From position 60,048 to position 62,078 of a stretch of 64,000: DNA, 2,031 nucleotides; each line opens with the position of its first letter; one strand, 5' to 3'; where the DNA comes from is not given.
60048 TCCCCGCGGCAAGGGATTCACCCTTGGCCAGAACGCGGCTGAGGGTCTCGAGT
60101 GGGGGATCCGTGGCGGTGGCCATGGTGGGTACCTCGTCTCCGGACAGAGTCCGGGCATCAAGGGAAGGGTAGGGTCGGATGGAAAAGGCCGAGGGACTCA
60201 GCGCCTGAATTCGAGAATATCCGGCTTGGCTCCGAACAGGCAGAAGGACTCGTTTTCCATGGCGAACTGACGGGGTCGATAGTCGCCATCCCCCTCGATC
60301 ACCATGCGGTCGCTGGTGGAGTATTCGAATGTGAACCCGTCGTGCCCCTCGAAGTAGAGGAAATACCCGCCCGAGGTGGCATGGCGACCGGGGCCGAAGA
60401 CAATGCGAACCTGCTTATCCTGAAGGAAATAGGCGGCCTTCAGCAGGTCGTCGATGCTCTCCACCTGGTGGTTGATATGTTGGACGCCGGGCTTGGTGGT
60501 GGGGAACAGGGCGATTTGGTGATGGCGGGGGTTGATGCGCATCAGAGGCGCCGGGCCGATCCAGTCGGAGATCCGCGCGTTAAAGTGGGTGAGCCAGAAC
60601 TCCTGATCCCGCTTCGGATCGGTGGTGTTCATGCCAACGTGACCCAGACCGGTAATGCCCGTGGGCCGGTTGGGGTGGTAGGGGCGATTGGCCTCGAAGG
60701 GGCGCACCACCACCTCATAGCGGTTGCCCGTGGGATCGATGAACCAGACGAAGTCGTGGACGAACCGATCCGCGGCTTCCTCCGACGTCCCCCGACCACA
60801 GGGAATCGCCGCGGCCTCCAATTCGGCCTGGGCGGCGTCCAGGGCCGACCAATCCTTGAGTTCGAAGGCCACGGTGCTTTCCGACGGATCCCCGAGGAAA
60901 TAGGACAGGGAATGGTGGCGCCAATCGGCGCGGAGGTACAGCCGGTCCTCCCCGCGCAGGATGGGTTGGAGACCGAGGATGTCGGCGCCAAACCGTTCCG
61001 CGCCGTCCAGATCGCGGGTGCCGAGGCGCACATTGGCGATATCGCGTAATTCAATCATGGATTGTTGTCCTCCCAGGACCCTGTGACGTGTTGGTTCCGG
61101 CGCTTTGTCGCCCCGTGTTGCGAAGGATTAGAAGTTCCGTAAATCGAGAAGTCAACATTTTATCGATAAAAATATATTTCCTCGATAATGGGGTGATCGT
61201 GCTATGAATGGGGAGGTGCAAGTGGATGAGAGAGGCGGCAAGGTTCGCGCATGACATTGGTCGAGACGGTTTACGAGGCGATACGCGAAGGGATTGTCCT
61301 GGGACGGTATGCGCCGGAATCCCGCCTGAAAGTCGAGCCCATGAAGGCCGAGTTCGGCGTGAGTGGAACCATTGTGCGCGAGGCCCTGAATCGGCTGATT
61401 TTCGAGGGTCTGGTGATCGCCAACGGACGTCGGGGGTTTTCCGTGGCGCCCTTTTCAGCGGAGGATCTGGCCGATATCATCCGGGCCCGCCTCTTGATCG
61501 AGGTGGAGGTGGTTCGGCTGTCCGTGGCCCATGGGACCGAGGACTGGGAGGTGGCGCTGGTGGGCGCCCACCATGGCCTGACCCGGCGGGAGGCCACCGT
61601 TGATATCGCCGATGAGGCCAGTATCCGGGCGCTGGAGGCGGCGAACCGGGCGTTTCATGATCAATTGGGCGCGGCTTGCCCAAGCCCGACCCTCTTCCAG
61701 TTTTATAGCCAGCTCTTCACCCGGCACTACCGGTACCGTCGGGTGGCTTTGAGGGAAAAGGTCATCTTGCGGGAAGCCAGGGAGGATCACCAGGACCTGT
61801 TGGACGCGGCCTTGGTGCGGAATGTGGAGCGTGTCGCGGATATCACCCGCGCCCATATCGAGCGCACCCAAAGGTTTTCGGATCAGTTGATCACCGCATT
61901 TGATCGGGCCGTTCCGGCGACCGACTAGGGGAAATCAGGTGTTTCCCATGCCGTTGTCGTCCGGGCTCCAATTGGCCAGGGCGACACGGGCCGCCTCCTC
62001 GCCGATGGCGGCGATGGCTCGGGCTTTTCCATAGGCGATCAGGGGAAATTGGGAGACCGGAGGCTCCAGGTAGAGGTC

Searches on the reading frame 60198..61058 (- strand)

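Call 47: search_protein_families(library=pfam, proteins=[window:60198-61058:-], max_evalue=0.05)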
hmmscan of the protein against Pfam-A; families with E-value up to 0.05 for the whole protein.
window:60198-61058:- (286 aa): 2 families
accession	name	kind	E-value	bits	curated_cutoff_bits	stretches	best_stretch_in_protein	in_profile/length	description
PF00903.31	Glyoxalase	-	8.1e-20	71.9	20.6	2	137-246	1-121/121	Glyoxalase/Bleomycin resistance protein/Dioxygenase superfamily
PF22632.2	BphC_D1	-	0.0055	16.9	27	0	10-47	4-42/51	Dihydroxybiphenyl dioxygenase BphC D1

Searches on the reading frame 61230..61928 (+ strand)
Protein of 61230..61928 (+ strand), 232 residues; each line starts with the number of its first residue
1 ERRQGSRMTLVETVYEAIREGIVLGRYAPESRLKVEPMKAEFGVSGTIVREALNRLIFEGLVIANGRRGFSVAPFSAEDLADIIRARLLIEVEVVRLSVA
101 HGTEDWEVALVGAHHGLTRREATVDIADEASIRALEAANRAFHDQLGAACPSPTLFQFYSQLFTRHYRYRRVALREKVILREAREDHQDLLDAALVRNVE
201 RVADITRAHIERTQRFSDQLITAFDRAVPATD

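Call 47: search_protein_families(library=pfam, proteins=[window:61230-61928:+], max_evalue=0.05)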
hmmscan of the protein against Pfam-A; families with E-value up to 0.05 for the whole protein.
window:61230-61928:+ (232 aa): 3 families
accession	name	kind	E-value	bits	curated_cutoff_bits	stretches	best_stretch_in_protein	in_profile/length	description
PF07729.17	FCD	-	3.7e-17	63.4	24.3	1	82-211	1-124/125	FCD domain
PF00392.27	GntR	-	3.7e-16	59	27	1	11-72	2-64/64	Bacterial regulatory proteins, gntR family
PF23729.2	Spectrin_Dys-1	-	0.031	14.7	27.6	0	122-147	20-45/90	Dystrophin-1-like, spectrin repeat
